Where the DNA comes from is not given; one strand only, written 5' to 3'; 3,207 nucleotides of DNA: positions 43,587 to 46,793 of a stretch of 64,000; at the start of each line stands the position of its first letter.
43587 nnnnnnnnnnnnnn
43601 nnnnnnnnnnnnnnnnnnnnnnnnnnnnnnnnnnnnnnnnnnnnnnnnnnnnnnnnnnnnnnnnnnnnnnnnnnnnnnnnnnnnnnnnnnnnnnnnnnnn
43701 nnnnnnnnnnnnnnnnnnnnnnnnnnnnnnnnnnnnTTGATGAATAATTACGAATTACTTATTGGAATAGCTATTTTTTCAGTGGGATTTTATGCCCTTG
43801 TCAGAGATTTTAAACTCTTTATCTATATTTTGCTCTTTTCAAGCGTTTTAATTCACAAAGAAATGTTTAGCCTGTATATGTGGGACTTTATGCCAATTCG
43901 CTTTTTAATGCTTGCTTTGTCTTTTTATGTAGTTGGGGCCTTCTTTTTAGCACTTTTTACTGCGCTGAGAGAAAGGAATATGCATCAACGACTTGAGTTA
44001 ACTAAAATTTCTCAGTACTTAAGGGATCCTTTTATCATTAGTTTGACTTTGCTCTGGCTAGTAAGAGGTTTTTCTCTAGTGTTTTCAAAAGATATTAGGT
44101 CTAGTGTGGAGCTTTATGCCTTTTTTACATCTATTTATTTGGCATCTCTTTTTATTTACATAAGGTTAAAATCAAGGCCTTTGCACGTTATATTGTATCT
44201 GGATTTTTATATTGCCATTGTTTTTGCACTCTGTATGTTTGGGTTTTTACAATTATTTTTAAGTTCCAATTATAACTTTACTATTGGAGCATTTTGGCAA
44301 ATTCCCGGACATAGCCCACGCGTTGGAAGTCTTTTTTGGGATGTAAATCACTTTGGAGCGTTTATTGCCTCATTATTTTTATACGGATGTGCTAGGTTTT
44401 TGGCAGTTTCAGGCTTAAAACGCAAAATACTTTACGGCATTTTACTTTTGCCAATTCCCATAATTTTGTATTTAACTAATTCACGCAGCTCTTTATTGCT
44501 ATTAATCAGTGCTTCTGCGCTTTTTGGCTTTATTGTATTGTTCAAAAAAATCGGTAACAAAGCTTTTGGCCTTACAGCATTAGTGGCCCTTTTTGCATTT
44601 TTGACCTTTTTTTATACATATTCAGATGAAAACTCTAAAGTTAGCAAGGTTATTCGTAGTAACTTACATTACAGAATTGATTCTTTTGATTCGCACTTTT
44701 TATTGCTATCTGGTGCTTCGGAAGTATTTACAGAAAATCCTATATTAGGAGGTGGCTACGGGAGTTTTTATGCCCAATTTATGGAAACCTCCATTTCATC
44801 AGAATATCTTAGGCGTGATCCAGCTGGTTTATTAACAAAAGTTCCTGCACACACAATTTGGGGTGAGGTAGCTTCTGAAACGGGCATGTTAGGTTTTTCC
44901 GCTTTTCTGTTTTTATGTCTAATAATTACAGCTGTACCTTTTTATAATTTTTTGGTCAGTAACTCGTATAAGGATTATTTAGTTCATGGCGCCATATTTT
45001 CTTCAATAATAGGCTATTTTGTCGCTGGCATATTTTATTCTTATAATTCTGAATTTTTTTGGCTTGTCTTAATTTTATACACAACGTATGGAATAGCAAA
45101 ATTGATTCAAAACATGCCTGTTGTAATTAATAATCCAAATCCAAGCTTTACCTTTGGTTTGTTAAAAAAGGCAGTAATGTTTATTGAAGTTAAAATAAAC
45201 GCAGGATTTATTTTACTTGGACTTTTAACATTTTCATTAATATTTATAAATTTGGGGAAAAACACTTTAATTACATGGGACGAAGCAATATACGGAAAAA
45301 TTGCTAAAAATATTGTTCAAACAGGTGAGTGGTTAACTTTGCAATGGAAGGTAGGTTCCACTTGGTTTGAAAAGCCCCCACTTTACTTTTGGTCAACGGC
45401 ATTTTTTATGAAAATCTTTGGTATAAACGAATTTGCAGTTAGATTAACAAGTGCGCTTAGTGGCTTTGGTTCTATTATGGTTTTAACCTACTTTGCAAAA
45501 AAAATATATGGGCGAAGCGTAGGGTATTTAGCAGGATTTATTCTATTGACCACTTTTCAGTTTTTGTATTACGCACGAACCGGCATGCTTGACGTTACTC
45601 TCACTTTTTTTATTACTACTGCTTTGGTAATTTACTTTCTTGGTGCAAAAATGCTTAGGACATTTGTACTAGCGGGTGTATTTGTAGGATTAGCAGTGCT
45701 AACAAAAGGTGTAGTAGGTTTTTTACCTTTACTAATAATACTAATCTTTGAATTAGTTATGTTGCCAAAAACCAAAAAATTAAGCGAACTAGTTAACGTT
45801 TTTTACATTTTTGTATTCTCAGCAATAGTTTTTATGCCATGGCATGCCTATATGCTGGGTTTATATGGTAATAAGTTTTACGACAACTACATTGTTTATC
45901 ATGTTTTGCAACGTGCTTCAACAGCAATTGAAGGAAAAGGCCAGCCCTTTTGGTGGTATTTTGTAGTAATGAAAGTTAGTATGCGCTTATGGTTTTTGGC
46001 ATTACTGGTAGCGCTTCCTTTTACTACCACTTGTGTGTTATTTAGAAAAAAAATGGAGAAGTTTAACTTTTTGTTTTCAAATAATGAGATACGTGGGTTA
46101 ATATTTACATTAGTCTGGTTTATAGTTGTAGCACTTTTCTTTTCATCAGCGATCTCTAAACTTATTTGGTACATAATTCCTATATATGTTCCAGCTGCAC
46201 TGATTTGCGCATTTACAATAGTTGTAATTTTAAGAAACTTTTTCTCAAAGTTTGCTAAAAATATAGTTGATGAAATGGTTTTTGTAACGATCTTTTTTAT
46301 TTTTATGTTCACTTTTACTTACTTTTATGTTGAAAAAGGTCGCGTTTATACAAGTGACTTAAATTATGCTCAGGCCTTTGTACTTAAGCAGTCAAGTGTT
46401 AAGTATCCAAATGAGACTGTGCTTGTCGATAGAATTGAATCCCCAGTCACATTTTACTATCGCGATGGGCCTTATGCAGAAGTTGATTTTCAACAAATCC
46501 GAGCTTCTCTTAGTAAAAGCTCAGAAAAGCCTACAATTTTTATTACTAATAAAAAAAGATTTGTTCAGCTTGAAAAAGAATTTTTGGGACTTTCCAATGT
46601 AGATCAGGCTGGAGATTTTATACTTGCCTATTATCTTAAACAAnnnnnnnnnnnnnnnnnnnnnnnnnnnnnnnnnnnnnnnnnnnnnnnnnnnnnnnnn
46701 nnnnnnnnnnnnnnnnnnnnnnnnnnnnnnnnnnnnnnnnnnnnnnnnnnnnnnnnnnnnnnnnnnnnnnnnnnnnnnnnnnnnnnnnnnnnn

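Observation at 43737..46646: Wzy_C (O-antigen-ligase-like) domain fused to a PMT/ArnT GT-C domain, a candidate protein O-oligosaccharyltransferase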

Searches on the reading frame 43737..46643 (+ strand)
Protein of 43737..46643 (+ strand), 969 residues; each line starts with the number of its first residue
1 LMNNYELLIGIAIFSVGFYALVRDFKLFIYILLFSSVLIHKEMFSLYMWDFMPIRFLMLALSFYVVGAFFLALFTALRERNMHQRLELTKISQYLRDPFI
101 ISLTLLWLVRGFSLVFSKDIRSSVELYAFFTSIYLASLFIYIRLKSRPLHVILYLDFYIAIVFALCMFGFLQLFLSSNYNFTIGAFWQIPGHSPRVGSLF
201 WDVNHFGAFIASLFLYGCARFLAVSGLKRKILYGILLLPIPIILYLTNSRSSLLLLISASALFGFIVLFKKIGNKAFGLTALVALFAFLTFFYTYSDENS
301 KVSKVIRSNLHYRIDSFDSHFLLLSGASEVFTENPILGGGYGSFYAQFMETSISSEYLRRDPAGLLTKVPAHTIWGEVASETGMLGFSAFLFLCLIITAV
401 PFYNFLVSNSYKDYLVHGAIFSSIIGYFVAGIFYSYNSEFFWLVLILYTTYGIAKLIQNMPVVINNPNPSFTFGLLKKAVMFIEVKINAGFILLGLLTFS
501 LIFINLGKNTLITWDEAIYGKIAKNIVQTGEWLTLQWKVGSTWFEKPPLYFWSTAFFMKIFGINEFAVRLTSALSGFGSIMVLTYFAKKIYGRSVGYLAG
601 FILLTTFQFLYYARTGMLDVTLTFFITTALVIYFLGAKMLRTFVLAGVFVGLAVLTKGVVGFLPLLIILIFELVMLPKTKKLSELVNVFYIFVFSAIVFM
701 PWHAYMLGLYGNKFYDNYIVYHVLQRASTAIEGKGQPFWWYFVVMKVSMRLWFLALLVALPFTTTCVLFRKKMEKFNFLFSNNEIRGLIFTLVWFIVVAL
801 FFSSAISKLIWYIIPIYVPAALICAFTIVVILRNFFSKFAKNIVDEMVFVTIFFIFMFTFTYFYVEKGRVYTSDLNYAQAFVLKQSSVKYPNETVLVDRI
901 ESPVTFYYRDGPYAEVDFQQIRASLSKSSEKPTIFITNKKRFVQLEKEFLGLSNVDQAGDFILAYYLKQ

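Call 3: search_protein_families(library=pfam, proteins=[window:43737-46643:+], max_evalue=1)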
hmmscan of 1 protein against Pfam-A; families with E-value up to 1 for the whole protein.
window:43737-46643:+ (969 aa): 3 families
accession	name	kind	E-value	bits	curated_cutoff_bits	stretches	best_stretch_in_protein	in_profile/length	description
PF13231.12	PMT_2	-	6.1e-18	66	26.1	1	546-703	2-158/160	Dolichyl-phosphate-mannose-protein mannosyltransferase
PF02366.24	PMT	-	2.2e-16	60.6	22.7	1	493-705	2-233/245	Dolichyl-phosphate-mannose-protein mannosyltransferase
PF04932.20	Wzy_C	-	1.6e-11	44.7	31.7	1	237-391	3-149/149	O-Antigen ligase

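Call 4: search_protein_families(library=ncbifam, proteins=[window:43737-46643:+], max_evalue=1)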
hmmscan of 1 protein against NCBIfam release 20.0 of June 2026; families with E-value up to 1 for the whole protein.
window:43737-46643:+ (969 aa): 2 families
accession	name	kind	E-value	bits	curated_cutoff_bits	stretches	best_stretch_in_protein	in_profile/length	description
NF009784.2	PRK13279.1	equivalog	2.4e-30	105.7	567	1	496-874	11-379/539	lipid IV(A) 4-amino-4-deoxy-L-arabinosyltransferase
TIGR03663.1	TIGR03663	subfamily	3e-08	33.1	126.25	1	496-861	9-370/435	flippase activity-associated protein Agl23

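Call 11: find_homologous_proteins(query=window:43740-46643:+)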
Query window:43740-46643:+ (968 aa): 265 proteins with E <= 0.001 among 8000 candidates; the best 120 are listed.
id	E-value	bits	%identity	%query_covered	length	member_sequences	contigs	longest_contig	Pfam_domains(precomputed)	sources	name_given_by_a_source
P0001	0.0e+0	2110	100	100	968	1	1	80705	PF02366.25,PF13231.13,PF04932.21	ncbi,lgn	-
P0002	0.0e+0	1515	72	96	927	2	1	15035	PF02366.25,PF13231.13,PF04932.21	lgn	-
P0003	0.0e+0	1442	65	100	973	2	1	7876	PF02366.25,PF13231.13,PF04932.21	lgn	-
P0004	0.0e+0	1017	50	99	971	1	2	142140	PF02366.25,PF13231.13,PF04932.21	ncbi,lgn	-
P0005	7.0e-279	946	48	99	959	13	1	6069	PF02366.25,PF13231.13,PF04932.21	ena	-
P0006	2.0e-274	932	48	99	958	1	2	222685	PF02366.25,PF13231.13,PF04932.21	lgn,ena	-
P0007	2.1e-229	783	44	99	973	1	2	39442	PF02366.25,PF13231.13,PF04932.21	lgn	-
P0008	1.8e-219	750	42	100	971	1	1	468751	PF02366.25,PF13231.13,PF04932.21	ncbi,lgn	-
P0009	2.2e-219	750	44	97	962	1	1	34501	PF02366.25,PF13231.13,PF04932.21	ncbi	-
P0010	5.2e-219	748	41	99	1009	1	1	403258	PF02366.25,PF13231.13,PF04932.21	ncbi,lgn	-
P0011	1.5e-218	747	42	97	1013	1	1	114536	PF02366.25,PF13231.13,PF04932.21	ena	-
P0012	1.5e-215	737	41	97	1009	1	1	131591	PF02366.25,PF13231.13,PF04932.21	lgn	-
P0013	1.9e-215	736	43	96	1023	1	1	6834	PF02366.25,PF13231.13,PF04932.21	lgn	-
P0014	3.9e-214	732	42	99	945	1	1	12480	PF02366.25,PF13231.13,PF04932.21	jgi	-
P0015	1.1e-213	731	41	100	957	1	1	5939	PF02366.25,PF13231.13,PF04932.21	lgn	-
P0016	1.2e-213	731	42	97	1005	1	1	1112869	PF02366.25,PF13231.13,PF04932.21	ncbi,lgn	ncbi:MAG: glycosyltransferase family 39 protein [Patescibacteria group bacterium]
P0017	1.5e-213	730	42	99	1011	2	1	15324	PF02366.25,PF13231.13,PF04932.21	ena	-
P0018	9.5e-213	728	42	100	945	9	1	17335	PF02366.25,PF13231.13,PF04932.21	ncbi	-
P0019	1.6e-212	727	43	99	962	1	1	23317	PF02366.25,PF13231.13,PF04932.21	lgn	-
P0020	2.3e-212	726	41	99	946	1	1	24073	PF02366.25,PF13231.13,PF04932.21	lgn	-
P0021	1.4e-210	720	40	99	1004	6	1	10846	PF02366.25,PF13231.13,PF04932.21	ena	-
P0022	1.8e-210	720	41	96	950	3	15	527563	PF02366.25,PF13231.13,PF04932.21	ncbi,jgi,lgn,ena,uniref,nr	ncbi:hypothetical protein A3F07_00980 [candidate division WWE3 bacterium RIFCSPHIGHO2_12_FULL_38_15]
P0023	2.9e-210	719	43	99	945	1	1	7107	PF02366.25,PF13231.13,PF04932.21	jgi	-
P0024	3.2e-210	719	41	96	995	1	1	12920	PF02366.25,PF13231.13,PF04932.21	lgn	-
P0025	8.5e-210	718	41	99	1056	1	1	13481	PF02366.25,PF03901.24,PF13231.13,PF04932.21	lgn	-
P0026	5.2e-209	715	41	99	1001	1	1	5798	PF02366.25,PF13231.13,PF04932.21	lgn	-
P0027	2.1e-208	713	41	96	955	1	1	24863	PF02366.25,PF13231.13,PF04932.21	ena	-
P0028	3.2e-208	713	40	96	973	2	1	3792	PF02366.25,PF13231.13,PF04932.21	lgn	-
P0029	4.1e-208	712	41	99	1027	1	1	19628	PF02366.25,PF13231.13,PF04932.21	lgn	-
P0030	4.8e-208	712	41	98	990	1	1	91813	PF02366.25,PF13231.13,PF04932.21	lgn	-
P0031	2.7e-207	709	40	99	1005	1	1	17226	PF02366.25,PF13231.13,PF04932.21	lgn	-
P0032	1.7e-206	707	41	99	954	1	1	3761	PF02366.25,PF13231.13,PF04932.21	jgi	jgi:O-antigen ligase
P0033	1.7e-206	707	40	97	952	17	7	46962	PF02366.25,PF13231.13,PF04932.21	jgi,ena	-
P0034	4.4e-206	705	40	100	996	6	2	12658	PF02366.25,PF13231.13,PF04932.21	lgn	-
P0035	8.0e-206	705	43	99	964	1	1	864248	PF02366.25,PF13231.13,PF04932.21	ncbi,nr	ncbi:phospholipid carrier-dependent glycosyltransferase [candidate division WWE3 bacterium]|nr:phosp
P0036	1.1e-205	704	39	99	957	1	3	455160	PF02366.25,PF13231.13,PF04932.21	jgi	jgi:4-amino-4-deoxy-L-arabinose transferase-like glycosyltransferase/O-antigen ligase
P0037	1.9e-205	703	40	99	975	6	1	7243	PF02366.25,PF13231.13,PF04932.21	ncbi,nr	ncbi:glycosyltransferase family 39 protein [Patescibacteria group bacterium]|nr:glycosyltransferase 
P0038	5.2e-205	702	40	99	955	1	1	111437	PF02366.25,PF13231.13,PF04932.21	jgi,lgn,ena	-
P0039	8.5e-205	701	41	96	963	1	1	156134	PF02366.25,PF13231.13,PF04932.21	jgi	jgi:4-amino-4-deoxy-L-arabinose transferase-like glycosyltransferase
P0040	1.1e-204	701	40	99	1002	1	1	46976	PF02366.25,PF13231.13,PF04932.21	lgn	-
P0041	1.2e-204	701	39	98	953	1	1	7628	PF02366.25,PF13231.13,PF04932.21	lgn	-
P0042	4.2e-204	699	39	99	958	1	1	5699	PF02366.25,PF13231.13,PF04932.21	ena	-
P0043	8.0e-204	698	41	99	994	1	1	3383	PF02366.25,PF13231.13,PF04932.21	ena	-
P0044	8.4e-204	698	40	99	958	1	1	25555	PF02366.25,PF13231.13,PF04932.21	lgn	-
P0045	9.4e-204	698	40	99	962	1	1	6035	PF13231.13,PF04932.21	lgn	-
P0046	1.3e-203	697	40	99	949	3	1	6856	PF13231.13,PF04932.21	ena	-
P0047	1.3e-203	697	39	98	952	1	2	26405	PF02366.25,PF13231.13,PF04932.21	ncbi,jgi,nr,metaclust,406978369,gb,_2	ncbi:MAG: Glycosyl transferase, family 39 [uncultured bacterium]|nr:MAG: Glycosyl transferase, famil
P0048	1.7e-203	697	41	98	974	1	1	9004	PF02366.25,PF13231.13,PF04932.21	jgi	jgi:4-amino-4-deoxy-L-arabinose transferase-like glycosyltransferase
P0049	2.5e-203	696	41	99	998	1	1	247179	PF02366.25,PF13231.13,PF04932.21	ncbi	-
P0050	3.1e-203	696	41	97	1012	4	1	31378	PF02366.25,PF13231.13,PF04932.21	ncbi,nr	ncbi:MAG TPA: glycosyltransferase family 39 protein [Candidatus Saccharimonadales bacterium]|nr:glyc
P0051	3.5e-203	696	40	99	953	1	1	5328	PF02366.25,PF13231.13,PF04932.21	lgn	-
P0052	1.3e-202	694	41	99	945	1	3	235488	PF02366.25,PF13231.13,PF04932.21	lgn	-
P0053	3.9e-202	692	39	99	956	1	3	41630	PF02366.25,PF13231.13,PF04932.21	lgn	-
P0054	5.7e-202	692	38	99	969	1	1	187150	PF02366.25,PF13231.13,PF04932.21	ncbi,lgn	-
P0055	6.0e-202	692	39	100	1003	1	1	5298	PF02366.25,PF13231.13,PF04932.21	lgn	-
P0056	6.0e-202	692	40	99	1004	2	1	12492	PF02366.25,PF13231.13,PF04932.21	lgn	-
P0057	1.7e-201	690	40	99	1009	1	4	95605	PF02366.25,PF13231.13,PF04932.21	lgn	-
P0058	3.0e-201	690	39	99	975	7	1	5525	PF02366.25,PF13231.13,PF04932.21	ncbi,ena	-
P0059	1.0e-200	688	40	97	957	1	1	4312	PF02366.25,PF13231.13,PF04932.21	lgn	-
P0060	1.5e-200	687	41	99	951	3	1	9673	PF02366.25,PF13231.13,PF04932.21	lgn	-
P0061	1.6e-200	687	41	96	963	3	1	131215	PF02366.25,PF13231.13,PF04932.21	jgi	jgi:hypothetical protein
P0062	1.7e-200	687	40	96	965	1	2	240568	PF02366.25,PF13231.13,PF04932.21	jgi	jgi:O-antigen ligase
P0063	2.4e-200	686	40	99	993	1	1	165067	PF02366.25,PF13231.13,PF04932.21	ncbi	-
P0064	2.7e-200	686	41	98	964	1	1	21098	PF02366.25,PF13231.13,PF04932.21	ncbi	ncbi:glycosyltransferase family 39 protein [Patescibacteria group bacterium]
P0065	4.8e-200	686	40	99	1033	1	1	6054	PF02366.25,PF13231.13,PF04932.21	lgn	-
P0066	4.9e-200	685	39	99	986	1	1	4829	PF02366.25,PF13231.13,PF04932.21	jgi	-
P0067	5.4e-200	685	39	99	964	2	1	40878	PF02366.25,PF13231.13,PF04932.21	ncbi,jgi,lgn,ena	ncbi:MAG: glycosyltransferase family 39 protein [Patescibacteria group bacterium]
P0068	9.5e-200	685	40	98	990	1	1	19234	PF02366.25,PF13231.13,PF04932.21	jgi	jgi:4-amino-4-deoxy-L-arabinose transferase-like glycosyltransferase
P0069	1.1e-199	684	40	99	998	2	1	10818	PF02366.25,PF13231.13,PF04932.21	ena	-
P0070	1.1e-199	684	40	99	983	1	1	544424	PF02366.25,PF13231.13,PF04932.21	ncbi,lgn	-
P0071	1.4e-199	684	40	99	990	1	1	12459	PF02366.25,PF13231.13,PF04932.21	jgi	jgi:4-amino-4-deoxy-L-arabinose transferase-like glycosyltransferase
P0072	1.6e-199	684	40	100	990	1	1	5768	PF02366.25,PF13231.13,PF04932.21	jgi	jgi:4-amino-4-deoxy-L-arabinose transferase-like glycosyltransferase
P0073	2.2e-199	683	39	99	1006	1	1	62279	PF02366.25,PF13231.13,PF04932.21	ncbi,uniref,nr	ncbi:phospholipid carrier-dependent glycosyltransferase [candidate division WWE3 bacterium]|uniref:P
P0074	2.6e-199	683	39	99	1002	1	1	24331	PF02366.25,PF13231.13,PF04932.21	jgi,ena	-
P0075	3.5e-199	683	40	98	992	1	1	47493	PF02366.25,PF13231.13,PF04932.21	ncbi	-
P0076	3.6e-199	683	40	98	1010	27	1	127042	PF02366.25,PF13231.13,PF04932.21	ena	-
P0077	3.9e-199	682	39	98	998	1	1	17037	PF02366.25,PF13231.13,PF04932.21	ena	-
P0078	4.0e-199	682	39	99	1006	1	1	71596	PF02366.25,PF13231.13,PF04932.21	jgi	jgi:4-amino-4-deoxy-L-arabinose transferase-like glycosyltransferase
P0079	5.4e-199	682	39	100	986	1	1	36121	PF02366.25,PF13231.13,PF04932.21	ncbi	ncbi:glycosyltransferase family 39 protein [Patescibacteria group bacterium]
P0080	5.7e-199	682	39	99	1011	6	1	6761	PF02366.25,PF13231.13,PF04932.21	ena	-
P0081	8.5e-199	681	39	99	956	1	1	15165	PF02366.25,PF13231.13,PF04932.21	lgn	-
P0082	9.8e-199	681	40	97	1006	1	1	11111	PF02366.25,PF13231.13,PF04932.21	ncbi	-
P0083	1.1e-198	681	39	99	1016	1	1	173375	PF02366.25,PF13231.13,PF04932.21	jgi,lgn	-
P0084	1.2e-198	681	41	98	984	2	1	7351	PF02366.25,PF13231.13,PF04932.21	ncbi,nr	ncbi:glycosyltransferase family 39 protein [Patescibacteria group bacterium]|nr:glycosyltransferase 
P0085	1.7e-198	680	41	99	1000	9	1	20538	PF02366.25,PF13231.13,PF04932.21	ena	-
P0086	3.2e-198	679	40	95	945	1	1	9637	PF02366.25,PF13231.13,PF04932.21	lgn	-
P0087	3.6e-198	679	40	100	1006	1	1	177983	PF02366.25,PF13231.13,PF04932.21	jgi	jgi:4-amino-4-deoxy-L-arabinose transferase-like glycosyltransferase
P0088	5.0e-198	679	41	95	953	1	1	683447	PF02366.25,PF13231.13,PF04932.21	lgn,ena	-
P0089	1.5e-197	677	39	96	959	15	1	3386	PF02366.25,PF13231.13,PF04932.21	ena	-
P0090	2.2e-197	677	41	99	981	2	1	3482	PF02366.25,PF13231.13,PF04932.21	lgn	-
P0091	4.1e-197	676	40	97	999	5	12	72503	PF02366.25,PF13231.13,PF04932.21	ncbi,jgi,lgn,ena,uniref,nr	ncbi:MAG: Glycosyl transferase family 39 [candidate division WWE3 bacterium GW2011_GWA1_46_21]|unire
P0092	4.7e-197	676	40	99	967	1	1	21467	PF02366.25,PF13231.13,PF04932.21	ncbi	-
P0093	5.3e-197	675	40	96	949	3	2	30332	PF02366.25,PF13231.13,PF04932.21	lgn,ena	-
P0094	1.0e-196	674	40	98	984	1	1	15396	PF02366.25,PF13231.13,PF04932.21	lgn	-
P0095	1.5e-196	674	40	96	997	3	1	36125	PF02366.25,PF13231.13,PF04932.21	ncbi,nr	ncbi:glycosyltransferase family 39 protein [candidate division WWE3 bacterium]|nr:glycosyltransferas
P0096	1.7e-196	674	39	99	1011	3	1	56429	PF02366.25,PF13231.13,PF04932.21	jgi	-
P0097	2.6e-196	673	40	97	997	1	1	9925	PF02366.25,PF13231.13,PF04932.21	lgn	-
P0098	4.6e-196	672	40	98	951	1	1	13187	PF02366.25,PF13231.13,PF04932.21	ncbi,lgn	ncbi:MAG: glycosyltransferase family 39 protein [Patescibacteria group bacterium]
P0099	5.6e-196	672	39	95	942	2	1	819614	PF02366.25,PF13231.13,PF04932.21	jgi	jgi:4-amino-4-deoxy-L-arabinose transferase-like glycosyltransferase/O-antigen ligase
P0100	6.0e-196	672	39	99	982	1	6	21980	PF02366.25,PF13231.13,PF04932.21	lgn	-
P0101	1.4e-195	671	40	99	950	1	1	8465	PF02366.25,PF13231.13,PF04932.21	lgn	-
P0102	5.3e-195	669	38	99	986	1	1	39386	PF02366.25,PF13231.13,PF04932.21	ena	-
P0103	6.2e-195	669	40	99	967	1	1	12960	PF02366.25,PF13231.13,PF04932.21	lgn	-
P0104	6.4e-195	669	39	99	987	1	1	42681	PF02366.25,PF13231.13,PF04932.21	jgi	jgi:4-amino-4-deoxy-L-arabinose transferase-like glycosyltransferase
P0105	9.0e-195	668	40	100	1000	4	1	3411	PF02366.25,PF13231.13,PF04932.21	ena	-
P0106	2.1e-194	667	39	100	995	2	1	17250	PF02366.25,PF13231.13,PF04932.21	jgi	jgi:4-amino-4-deoxy-L-arabinose transferase-like glycosyltransferase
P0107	3.3e-194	666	40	98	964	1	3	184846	PF02366.25,PF13231.13,PF04932.21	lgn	-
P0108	4.6e-194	666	40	100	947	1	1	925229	PF02366.25,PF13231.13,PF04932.21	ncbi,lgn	-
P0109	4.9e-194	666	39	96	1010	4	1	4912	PF02366.25,PF13231.13,PF04932.21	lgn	-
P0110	5.3e-194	666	39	98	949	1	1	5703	PF02366.25,PF13231.13,PF04932.21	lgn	-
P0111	8.1e-194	665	40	100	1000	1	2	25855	PF02366.25,PF03901.24,PF13231.13,PF04932.21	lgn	-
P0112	1.8e-193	664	39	99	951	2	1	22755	PF02366.25,PF13231.13,PF04932.21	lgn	-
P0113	1.9e-193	664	39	99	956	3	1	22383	PF02366.25,PF13231.13,PF04932.21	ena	-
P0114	1.9e-193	664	38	98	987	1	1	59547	PF02366.25,PF13231.13,PF04932.21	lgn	-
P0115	2.4e-193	663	40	100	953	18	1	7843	PF02366.25,PF13231.13,PF04932.21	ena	-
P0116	3.4e-193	663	39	96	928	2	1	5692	PF02366.25,PF13231.13,PF04932.21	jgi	jgi:4-amino-4-deoxy-L-arabinose transferase-like glycosyltransferase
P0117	3.8e-193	663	40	97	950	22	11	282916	PF02366.25,PF13231.13,PF04932.21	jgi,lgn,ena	-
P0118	7.8e-193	662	38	100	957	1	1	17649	PF02366.25,PF13231.13,PF04932.21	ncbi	-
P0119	9.5e-193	661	39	98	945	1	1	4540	PF02366.25,PF13231.13,PF04932.21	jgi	-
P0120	1.2e-192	661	39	99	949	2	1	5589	PF02366.25,PF13231.13,PF04932.21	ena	-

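Call 13: find_encoding_contigs(protein=P0001, flank=3000, max_places=3)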
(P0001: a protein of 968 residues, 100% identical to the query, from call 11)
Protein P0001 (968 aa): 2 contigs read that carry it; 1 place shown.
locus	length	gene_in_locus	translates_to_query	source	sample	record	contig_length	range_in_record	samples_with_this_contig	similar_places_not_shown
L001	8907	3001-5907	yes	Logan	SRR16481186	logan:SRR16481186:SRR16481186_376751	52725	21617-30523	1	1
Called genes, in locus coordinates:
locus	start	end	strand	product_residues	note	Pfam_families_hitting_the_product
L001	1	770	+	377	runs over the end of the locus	PF00534:Glycos_transf_1 (faint), PF13692:Glyco_trans_1_4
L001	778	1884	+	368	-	PF13439:Glyco_transf_4, PF13477:Glyco_trans_4_2, PF13579:Glyco_trans_4_4, PF00534:Glycos_transf_1, PF20706:GT4-conflict, PF13692:Glyco_trans_1_4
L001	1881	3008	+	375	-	PF00534:Glycos_transf_1, PF13692:Glyco_trans_1_4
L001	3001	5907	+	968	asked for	PF04932:Wzy_C, PF02366:PMT, PF13231:PMT_2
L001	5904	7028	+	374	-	PF00534:Glycos_transf_1, PF13692:Glyco_trans_1_4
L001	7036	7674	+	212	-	PF02397:Bac_transf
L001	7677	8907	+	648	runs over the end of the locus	PF13196:DUF4012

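Call 16: search_solved_structures(query=A1, max_evalue=0.01, show_alignments=0)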
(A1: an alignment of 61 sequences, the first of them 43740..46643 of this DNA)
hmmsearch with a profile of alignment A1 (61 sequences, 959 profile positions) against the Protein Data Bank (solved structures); distinct sequences matched with E-value up to 0.01: 1.
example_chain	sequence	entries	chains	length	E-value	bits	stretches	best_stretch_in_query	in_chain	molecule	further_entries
5ezm_A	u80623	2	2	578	8.3e-42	146.5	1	466-798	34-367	4-amino-4-deoxy-L-arabinose transferase or related glycosyltransferases of PMT family | 4-amino-4-deoxy-L-arabinose (L-Ara4N) transferase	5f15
